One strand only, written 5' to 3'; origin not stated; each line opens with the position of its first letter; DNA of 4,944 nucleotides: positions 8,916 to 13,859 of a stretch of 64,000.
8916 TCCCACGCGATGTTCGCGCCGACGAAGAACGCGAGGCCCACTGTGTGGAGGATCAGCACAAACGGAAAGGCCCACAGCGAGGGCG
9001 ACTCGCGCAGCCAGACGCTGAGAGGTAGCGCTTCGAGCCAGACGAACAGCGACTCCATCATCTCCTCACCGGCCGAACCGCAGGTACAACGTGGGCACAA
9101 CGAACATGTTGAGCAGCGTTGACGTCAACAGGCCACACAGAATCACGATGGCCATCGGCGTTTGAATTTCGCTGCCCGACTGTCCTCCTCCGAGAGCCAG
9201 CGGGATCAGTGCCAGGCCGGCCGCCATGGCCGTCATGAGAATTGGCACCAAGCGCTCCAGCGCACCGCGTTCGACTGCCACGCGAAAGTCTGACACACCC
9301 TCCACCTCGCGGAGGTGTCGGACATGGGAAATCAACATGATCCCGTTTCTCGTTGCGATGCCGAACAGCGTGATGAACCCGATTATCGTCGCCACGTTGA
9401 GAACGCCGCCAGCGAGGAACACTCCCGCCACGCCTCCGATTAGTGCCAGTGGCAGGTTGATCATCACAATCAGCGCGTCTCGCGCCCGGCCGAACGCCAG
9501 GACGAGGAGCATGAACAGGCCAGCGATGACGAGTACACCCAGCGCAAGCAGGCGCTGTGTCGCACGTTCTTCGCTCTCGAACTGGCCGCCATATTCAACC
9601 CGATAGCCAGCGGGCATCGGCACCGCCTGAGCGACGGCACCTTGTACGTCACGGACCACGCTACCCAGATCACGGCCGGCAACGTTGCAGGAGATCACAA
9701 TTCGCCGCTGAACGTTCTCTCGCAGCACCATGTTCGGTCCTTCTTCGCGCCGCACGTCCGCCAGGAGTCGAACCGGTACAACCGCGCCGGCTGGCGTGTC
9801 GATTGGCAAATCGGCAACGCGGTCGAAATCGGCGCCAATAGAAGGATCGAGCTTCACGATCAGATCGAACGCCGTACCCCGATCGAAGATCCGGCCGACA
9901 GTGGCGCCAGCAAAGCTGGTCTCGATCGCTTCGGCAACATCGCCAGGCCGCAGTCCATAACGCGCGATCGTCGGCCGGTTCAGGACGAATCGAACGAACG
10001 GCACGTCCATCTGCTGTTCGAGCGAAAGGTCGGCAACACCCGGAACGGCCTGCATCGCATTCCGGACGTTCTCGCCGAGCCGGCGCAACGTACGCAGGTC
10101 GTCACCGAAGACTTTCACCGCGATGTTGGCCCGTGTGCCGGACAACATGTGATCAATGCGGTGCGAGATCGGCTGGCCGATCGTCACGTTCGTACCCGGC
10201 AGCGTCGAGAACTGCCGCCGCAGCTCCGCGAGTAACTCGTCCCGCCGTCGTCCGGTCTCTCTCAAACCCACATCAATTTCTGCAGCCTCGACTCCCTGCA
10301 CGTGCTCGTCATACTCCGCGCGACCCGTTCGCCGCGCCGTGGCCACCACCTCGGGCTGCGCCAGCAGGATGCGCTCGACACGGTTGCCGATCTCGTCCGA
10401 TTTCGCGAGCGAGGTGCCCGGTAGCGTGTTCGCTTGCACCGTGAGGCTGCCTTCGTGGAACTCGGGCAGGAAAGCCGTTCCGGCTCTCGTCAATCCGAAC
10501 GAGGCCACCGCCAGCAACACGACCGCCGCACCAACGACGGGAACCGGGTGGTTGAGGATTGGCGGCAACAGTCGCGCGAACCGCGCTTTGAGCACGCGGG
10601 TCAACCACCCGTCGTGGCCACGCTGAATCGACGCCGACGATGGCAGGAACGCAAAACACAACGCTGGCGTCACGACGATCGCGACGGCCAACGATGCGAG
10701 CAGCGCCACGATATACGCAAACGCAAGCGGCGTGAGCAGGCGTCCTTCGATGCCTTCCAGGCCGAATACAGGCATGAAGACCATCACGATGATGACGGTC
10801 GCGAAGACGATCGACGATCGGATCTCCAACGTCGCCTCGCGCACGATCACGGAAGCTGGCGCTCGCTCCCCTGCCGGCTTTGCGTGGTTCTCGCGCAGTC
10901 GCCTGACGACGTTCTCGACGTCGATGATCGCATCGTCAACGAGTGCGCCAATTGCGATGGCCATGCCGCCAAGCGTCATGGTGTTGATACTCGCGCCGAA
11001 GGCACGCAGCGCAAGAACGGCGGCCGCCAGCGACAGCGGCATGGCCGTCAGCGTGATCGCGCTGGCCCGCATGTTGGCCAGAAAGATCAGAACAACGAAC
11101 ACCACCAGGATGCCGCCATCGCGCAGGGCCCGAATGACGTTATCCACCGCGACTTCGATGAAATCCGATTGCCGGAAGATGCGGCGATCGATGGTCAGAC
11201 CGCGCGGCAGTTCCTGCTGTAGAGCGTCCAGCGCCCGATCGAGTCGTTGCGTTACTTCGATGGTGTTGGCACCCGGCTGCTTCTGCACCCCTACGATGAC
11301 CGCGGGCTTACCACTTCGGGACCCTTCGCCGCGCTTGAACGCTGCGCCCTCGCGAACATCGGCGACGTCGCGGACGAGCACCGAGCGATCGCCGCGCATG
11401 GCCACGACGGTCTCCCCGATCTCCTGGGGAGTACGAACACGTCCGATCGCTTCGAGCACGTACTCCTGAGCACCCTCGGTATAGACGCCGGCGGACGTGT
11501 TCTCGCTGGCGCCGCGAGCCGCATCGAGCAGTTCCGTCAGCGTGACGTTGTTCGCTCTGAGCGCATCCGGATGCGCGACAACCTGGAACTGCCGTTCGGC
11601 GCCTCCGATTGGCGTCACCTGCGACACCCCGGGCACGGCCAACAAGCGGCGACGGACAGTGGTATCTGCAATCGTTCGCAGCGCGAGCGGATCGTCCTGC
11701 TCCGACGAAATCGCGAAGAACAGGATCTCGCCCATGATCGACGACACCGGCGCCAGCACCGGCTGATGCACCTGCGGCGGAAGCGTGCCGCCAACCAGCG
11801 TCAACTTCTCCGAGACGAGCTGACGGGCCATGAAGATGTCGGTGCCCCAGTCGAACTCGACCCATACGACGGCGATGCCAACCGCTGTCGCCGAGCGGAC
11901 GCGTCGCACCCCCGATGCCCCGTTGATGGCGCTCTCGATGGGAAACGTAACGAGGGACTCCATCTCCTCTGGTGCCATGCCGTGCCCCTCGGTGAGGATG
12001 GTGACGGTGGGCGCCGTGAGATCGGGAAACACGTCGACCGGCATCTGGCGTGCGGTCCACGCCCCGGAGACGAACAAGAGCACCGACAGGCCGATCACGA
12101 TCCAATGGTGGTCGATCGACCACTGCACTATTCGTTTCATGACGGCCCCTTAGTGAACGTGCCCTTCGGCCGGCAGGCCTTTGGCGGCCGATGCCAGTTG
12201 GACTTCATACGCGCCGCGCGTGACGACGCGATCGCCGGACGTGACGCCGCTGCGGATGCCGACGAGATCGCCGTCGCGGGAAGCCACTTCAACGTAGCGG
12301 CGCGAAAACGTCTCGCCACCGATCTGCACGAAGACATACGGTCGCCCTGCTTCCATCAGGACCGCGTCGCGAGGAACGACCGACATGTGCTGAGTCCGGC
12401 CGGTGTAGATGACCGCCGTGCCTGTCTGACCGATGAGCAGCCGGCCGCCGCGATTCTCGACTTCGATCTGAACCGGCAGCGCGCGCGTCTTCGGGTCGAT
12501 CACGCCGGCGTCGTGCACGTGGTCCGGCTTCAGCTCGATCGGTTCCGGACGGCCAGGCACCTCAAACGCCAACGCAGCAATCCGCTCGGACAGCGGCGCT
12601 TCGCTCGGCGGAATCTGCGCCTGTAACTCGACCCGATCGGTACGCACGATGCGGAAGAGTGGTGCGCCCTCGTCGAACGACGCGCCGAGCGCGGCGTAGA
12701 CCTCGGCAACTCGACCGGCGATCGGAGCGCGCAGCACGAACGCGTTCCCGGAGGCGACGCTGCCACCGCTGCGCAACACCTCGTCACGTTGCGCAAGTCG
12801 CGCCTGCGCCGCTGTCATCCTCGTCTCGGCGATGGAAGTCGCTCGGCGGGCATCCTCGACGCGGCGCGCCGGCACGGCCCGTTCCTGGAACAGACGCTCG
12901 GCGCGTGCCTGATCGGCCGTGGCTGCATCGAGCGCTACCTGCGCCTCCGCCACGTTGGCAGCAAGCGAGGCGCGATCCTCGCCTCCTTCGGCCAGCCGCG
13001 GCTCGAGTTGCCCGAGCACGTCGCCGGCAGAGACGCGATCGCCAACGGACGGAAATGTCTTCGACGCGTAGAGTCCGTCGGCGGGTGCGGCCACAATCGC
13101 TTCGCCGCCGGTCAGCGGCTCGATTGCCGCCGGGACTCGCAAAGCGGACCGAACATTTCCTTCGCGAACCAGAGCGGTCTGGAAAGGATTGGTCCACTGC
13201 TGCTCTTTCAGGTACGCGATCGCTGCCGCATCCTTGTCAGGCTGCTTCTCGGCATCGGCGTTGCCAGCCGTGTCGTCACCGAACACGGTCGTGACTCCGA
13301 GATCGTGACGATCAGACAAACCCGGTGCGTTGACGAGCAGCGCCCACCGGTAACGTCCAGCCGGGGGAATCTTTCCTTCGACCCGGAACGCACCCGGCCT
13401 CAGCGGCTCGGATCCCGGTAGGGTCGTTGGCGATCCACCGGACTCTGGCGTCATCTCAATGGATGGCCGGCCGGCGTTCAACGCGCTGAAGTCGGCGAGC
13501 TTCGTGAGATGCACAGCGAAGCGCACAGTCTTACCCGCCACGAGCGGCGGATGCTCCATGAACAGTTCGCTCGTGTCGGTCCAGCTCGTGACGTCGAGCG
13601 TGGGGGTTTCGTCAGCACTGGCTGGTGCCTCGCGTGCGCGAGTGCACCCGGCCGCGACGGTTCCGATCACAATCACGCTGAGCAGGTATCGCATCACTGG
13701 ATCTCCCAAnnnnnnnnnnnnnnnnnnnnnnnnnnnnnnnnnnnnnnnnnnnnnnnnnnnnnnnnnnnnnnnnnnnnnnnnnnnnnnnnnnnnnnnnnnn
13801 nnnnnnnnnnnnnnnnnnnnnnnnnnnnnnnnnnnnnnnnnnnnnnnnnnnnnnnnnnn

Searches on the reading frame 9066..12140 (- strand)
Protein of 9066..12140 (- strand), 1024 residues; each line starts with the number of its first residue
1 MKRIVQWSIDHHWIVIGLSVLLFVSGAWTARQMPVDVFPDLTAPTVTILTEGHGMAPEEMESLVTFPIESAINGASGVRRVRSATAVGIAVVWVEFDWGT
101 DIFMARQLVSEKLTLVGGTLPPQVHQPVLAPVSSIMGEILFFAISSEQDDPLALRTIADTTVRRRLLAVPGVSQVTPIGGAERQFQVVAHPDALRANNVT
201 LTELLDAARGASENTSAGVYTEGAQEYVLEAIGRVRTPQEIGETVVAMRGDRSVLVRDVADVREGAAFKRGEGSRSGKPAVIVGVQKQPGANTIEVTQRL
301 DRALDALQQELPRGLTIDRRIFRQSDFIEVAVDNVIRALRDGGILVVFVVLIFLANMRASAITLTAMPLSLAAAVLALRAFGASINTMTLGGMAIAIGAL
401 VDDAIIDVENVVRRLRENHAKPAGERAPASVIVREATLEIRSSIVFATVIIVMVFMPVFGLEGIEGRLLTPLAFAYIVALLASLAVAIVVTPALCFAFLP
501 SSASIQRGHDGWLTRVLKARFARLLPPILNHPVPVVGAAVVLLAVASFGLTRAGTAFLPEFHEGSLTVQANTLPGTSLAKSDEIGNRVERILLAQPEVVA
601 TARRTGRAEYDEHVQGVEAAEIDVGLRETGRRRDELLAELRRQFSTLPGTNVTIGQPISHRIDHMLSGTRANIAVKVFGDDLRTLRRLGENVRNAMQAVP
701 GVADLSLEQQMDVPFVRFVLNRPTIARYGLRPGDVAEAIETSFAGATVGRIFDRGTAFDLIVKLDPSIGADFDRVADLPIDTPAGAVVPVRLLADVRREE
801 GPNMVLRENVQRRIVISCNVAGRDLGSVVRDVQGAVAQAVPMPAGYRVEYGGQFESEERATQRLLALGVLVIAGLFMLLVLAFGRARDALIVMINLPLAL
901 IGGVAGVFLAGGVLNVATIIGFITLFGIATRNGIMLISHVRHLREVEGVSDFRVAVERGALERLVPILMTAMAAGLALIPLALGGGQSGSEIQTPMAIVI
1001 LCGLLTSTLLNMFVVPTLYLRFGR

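Call 72: search_protein_families(library=pfam, proteins=[window:9066-12140:-], max_evalue=0.0001)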
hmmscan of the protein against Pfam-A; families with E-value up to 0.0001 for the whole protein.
window:9066-12140:- (1024 aa): 2 families
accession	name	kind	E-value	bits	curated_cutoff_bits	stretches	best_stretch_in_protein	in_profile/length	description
PF00873.25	ACR_tran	-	2e-258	860.5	28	1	4-1021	1-1019/1021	AcrB/AcrD/AcrF family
PF02355.23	SecD_SecF_C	-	7.8e-08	32.4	20.5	1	856-1016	26-184/189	Protein export membrane protein SecD/SecF, C-terminal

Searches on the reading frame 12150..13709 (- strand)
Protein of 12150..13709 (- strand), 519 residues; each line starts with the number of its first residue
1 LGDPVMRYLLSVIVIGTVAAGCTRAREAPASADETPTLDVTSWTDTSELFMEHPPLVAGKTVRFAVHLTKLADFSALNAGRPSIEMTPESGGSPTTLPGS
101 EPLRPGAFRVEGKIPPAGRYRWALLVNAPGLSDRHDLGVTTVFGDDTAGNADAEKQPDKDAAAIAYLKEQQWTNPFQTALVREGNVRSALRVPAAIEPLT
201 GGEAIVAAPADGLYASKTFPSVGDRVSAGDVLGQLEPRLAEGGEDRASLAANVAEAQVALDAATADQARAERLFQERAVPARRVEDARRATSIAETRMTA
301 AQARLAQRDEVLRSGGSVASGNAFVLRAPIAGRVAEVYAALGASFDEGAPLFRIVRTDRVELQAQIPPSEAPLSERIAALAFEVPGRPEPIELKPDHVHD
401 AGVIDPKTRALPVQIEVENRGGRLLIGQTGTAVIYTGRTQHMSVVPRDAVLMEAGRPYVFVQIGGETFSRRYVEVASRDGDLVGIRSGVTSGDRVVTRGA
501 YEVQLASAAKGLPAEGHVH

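Call 72: search_protein_families(library=pfam, proteins=[window:12150-13709:-], max_evalue=0.0001)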
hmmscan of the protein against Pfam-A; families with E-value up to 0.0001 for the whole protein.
window:12150-13709:- (519 aa): 2 families
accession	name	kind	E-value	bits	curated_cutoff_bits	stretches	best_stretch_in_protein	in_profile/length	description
PF13437.12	HlyD_3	-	2.4e-13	51.2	22.2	1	325-424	1-103/106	HlyD family secretion protein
PF16576.10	HlyD_D23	-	2.1e-10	40.7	30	1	189-426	5-210/214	Barrel-sandwich domain of CusB or HlyD membrane-fusion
